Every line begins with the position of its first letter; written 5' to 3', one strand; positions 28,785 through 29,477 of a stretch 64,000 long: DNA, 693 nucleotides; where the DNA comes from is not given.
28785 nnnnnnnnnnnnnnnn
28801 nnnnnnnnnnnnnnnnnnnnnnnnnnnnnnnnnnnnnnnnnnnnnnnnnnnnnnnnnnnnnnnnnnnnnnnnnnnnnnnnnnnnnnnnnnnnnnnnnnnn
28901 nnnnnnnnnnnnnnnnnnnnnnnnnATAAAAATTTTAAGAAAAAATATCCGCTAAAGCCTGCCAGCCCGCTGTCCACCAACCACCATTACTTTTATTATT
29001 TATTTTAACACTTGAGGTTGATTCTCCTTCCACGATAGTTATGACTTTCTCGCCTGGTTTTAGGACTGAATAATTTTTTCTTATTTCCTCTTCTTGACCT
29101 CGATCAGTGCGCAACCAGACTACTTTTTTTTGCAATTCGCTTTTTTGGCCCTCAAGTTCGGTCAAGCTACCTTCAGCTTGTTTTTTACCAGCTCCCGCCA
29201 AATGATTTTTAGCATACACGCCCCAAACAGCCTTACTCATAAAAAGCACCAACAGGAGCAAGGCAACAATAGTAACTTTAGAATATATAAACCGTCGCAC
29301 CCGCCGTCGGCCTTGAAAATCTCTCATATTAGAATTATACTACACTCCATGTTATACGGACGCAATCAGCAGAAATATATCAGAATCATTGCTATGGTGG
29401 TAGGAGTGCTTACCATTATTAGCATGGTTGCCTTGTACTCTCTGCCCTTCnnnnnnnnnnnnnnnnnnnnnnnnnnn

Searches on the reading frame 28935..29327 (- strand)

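Call 73: search_protein_families(library=pfam, proteins=[window:28935-29327:-], max_evalue=0.01)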
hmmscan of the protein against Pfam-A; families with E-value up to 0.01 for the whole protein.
window:28935-29327:- (130 aa): 1 family
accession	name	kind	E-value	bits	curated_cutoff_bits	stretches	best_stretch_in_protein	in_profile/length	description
PF04977.20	DivIC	-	0.0015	18.8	28.9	1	41-100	19-79/80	Septum formation initiator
